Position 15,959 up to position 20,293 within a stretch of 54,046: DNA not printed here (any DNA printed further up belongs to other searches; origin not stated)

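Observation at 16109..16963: carB is fused in frame to a DapF-like domain whose first catalytic cysteine is replaced by alanine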

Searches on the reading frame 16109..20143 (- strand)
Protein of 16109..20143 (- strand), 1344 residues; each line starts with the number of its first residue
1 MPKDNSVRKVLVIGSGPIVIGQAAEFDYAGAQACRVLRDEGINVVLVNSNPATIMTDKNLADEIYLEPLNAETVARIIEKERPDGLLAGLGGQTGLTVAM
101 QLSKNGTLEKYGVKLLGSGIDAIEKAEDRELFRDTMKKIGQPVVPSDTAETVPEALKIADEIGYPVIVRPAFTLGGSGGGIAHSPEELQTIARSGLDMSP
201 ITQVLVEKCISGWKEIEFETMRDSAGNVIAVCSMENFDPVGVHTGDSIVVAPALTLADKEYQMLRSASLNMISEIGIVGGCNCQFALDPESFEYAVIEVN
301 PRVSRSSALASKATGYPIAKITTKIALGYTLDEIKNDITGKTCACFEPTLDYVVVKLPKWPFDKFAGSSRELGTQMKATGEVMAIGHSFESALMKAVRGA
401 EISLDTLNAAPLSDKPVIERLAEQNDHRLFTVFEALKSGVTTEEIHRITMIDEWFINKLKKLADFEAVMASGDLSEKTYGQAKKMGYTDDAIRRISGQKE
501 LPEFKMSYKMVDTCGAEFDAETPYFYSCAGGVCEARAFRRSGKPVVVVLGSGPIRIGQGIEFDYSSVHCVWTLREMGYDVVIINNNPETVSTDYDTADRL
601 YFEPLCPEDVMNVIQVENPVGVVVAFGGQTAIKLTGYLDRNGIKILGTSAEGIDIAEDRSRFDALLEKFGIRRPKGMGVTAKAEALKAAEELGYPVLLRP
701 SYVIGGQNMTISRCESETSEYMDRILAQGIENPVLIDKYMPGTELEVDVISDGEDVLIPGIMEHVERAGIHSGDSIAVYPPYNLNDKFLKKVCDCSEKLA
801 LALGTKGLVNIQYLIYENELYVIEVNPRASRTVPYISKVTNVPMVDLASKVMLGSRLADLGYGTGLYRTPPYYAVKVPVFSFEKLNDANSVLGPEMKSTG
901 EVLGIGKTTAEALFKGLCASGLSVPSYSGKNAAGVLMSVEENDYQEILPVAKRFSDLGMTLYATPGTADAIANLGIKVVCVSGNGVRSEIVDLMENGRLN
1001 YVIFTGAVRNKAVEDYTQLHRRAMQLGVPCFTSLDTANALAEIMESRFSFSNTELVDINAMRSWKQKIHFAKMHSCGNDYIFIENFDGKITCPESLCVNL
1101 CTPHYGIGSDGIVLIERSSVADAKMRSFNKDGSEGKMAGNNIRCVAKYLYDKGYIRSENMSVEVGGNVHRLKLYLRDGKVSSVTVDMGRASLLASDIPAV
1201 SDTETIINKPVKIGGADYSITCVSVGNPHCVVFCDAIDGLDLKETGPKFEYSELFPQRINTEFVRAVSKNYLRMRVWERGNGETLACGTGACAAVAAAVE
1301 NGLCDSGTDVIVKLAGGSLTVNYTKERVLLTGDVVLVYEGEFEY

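Call 5: search_protein_families(library=pfam, proteins=[window:16109-20143:-])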
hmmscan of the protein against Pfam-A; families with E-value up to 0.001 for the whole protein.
window:16109-20143:- (1344 aa): 11 families
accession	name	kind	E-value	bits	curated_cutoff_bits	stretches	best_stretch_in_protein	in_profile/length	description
PF02786.22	CPSase_L_D2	-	9.8e-112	372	19.8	2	128-333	1-210/211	Carbamoyl-phosphate synthase L chain, ATP binding domain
PF25596.1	CPSase_L_D1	-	5.3e-94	310.6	27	2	8-124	3-117/118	Carbamoyl phosphate synthase preATP-grasp domain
PF01678.24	DAP_epimerase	-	1e-53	181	34.7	2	1222-1336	2-120/121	Diaminopimelate epimerase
PF02787.25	CPSase_L_D3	-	4e-22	78.4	26.6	1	419-495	1-79/80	Carbamoyl-phosphate synthetase large chain, oligomerisation domain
PF02142.27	MGS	-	2.1e-14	53.8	24.1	1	946-1032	1-94/94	MGS-like domain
PF07478.18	Dala_Dala_lig_C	-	6.4e-14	52.4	24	2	684-827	27-174/204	D-ala D-ala ligase C-terminus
PF02222.28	ATP-grasp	-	8.3e-13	48.8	27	2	665-829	2-163/179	ATP-grasp domain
PF02655.19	ATP-grasp_3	-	2.6e-11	44.3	23.2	1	665-829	10-157/160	ATP-grasp domain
PF15632.11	ATPgrasp_Ter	-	1.2e-10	41.8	29.1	1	733-854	4-110/131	ATP-grasp in the biosynthetic pathway with Ter operon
PF13549.11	ATP-grasp_5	-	2.5e-07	30.7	27.6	0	663-699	16-52/221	ATP-grasp domain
PF01071.24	GARS_A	-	3e-07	30.9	27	1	664-758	8-107/194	Phosphoribosylglycinamide synthetase, ATP-grasp (A) domain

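Call 6: search_protein_families(library=ncbifam, proteins=[window:16109-20143:-])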
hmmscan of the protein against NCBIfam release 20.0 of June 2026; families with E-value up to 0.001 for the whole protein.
window:16109-20143:- (1344 aa): 49 families (the best 25 are shown)
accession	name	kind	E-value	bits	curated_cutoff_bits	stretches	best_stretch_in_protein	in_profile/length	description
NF003671.0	PRK05294.1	equivalog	0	1444.7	599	1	1-1047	1-1049/1058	carbamoyl-phosphate synthase large subunit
TIGR01369.1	CPSaseII_lrg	equivalog_domain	0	1403.9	1027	1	2-1043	1-1051/1052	carbamoyl-phosphate synthase (glutamine-hydrolyzing) large subunit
TIGR00652.1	DapF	equivalog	1.6e-79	267.2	114.65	1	1068-1342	1-268/270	diaminopimelate epimerase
NF006406.0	PRK08654.1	equivalog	9.7e-34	116.7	739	2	37-341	21-330/499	acetyl-CoA carboxylase biotin carboxylase subunit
TIGR01235.1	pyruv_carbox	equivalog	2.3e-32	111.5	1114.45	2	107-337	94-327/1143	pyruvate carboxylase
NF005525.0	PRK07178.1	equivalog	1.1e-31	110.1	768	2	78-341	66-329/471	acetyl-CoA carboxylase biotin carboxylase subunit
NF009554.0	PRK12999.1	equivalog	2.7e-30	105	965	2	108-337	99-331/1147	pyruvate carboxylase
NF006367.0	PRK08591.1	subfamily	3.1e-30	105.3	597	2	107-340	94-330/451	acetyl-CoA carboxylase biotin carboxylase subunit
TIGR00514.1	accC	equivalog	5e-30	104.7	626.5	2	108-340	95-330/449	acetyl-CoA carboxylase biotin carboxylase subunit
NF038284.1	bifunc_DapF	exception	1.3e-29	103.3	350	1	1092-1334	28-254/254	bifunctional diaminopimelate epimerase/glutamate racemase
NF006286.0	PRK08462.1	equivalog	3.3e-29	102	740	2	108-335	97-327/445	acetyl-CoA carboxylase biotin carboxylase subunit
NF053643.1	Ddl_archaea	equivalog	2.6e-26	92.5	500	2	574-847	19-291/367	putative pseudomurein biosynthesis ATP-grasp protein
NF009402.0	PRK12767.1-1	equivalog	3.2e-26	91.9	218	2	578-833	28-280/329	carbamoyl phosphate synthase-like protein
NF004085.0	PRK05586.1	equivalog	9.5e-26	90.7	723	2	110-339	97-329/448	acetyl-CoA carboxylase biotin carboxylase subunit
NF009471.0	PRK12833.1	equivalog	1.1e-23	83.6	686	2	107-344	97-337/467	acetyl-CoA carboxylase biotin carboxylase subunit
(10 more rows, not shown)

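Call 63: find_encoding_contigs(protein=window:16109-20143:-, flank=2000, max_places=5)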
Protein window:16109-20143:- (1344 aa): 3 contigs read that carry it; 2 places shown.
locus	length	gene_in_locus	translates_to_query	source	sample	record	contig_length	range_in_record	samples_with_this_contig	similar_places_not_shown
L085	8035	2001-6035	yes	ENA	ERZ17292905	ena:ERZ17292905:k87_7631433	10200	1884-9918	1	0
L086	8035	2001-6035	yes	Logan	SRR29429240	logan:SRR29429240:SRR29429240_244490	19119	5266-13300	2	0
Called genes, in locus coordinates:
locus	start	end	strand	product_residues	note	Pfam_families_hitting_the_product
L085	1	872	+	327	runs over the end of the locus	PF02729:OTCace_N, PF00185:OTCace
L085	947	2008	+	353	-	PF00988:CPSase_sm_chain, PF00117:GATase, PF07722:Peptidase_C26 (faint)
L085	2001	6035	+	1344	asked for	PF25596:CPSase_L_D1, PF02786:CPSase_L_D2, PF02787:CPSase_L_D3, PF25596:CPSase_L_D1, PF02655:ATP-grasp_3, PF02786:CPSase_L_D2, PF02142:MGS, PF01678:DAP_epimerase, +5 more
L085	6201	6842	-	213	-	PF00754:F5_F8_type_C, PF22633:F5_F8_type_C_2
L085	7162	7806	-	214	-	PF00754:F5_F8_type_C, PF22633:F5_F8_type_C_2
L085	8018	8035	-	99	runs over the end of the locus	?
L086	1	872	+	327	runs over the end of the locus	PF02729:OTCace_N, PF00185:OTCace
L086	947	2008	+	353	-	PF00988:CPSase_sm_chain, PF00117:GATase, PF07722:Peptidase_C26 (faint)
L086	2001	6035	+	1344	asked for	PF25596:CPSase_L_D1, PF02786:CPSase_L_D2, PF02787:CPSase_L_D3, PF25596:CPSase_L_D1, PF02655:ATP-grasp_3, PF02786:CPSase_L_D2, PF02142:MGS, PF01678:DAP_epimerase, +5 more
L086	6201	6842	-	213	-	PF00754:F5_F8_type_C, PF22633:F5_F8_type_C_2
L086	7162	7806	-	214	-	PF00754:F5_F8_type_C, PF22633:F5_F8_type_C_2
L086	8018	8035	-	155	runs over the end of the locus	PF04138:GtrA_DPMS_TM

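Call 69: list_cluster_members(proteins=[window:16109-20143:-, P0125, P0121, P0226, P0283, P0348, P0388, P0006, P0010])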
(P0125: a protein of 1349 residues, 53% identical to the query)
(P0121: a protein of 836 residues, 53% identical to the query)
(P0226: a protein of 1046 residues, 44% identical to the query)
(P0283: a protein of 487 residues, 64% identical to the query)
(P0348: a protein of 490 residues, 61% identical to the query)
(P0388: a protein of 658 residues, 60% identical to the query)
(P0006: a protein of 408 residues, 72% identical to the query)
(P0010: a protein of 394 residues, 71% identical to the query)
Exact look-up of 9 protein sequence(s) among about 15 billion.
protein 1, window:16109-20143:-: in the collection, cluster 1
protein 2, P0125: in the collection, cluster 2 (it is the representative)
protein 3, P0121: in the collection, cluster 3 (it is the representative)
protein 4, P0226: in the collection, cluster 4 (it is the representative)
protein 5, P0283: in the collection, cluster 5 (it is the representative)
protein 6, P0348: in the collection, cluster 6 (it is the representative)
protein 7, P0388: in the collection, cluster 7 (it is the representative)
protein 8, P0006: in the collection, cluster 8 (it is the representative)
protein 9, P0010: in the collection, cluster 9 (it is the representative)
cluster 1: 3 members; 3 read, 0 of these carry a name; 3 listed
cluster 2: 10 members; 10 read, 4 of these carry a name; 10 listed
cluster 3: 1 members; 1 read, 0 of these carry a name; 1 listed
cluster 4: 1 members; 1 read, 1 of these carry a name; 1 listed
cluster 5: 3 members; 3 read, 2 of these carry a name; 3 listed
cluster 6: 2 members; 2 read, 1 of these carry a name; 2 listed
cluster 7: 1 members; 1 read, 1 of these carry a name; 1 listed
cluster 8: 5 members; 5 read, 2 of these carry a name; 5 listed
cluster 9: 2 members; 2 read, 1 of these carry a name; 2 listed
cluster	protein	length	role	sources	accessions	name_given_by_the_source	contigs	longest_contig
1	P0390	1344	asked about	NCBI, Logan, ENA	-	-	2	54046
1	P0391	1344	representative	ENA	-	-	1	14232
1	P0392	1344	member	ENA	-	-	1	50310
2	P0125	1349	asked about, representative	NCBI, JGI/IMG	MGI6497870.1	MAG: carbamoyl-phosphate synthase large subunit [Oscillospiraceae bacterium] | carbamoyl-phosphate synthase large subunit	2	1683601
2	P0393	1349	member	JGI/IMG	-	carbamoyl-phosphate synthase large subunit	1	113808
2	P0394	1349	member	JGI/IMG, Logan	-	carbamoyl-phosphate synthase large subunit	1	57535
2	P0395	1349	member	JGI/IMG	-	carbamoyl-phosphate synthase large subunit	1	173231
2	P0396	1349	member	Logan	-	-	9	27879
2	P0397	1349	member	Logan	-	-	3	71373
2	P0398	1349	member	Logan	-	-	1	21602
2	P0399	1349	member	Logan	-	-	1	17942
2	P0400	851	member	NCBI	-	-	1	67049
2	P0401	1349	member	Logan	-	-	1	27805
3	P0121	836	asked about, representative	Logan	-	-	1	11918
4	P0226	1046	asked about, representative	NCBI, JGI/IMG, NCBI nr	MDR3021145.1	MAG: diaminopimelate epimerase [Clostridiales bacterium] | diaminopimelate epimerase | diaminopimelate epimerase [Clostridiales bacterium]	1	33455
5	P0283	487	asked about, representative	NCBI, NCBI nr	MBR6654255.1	MAG: diaminopimelate epimerase, partial [Oscillospiraceae bacterium] | diaminopimelate epimerase [Oscillospiraceae bacterium]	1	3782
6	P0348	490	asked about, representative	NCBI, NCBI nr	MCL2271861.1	MAG: diaminopimelate epimerase, partial [Treponema sp.] | diaminopimelate epimerase [Treponema sp.]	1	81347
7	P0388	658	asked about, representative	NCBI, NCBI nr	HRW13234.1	MAG TPA: diaminopimelate epimerase, partial [Syntrophomonas sp.] | diaminopimelate epimerase [Syntrophomonas sp.]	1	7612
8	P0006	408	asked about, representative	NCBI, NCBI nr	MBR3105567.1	MAG: diaminopimelate epimerase, partial [Clostridia bacterium] | diaminopimelate epimerase [Clostridia bacterium]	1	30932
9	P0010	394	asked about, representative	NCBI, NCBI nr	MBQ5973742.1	MAG: diaminopimelate epimerase, partial [Oscillospiraceae bacterium] | diaminopimelate epimerase [Oscillospiraceae bacterium]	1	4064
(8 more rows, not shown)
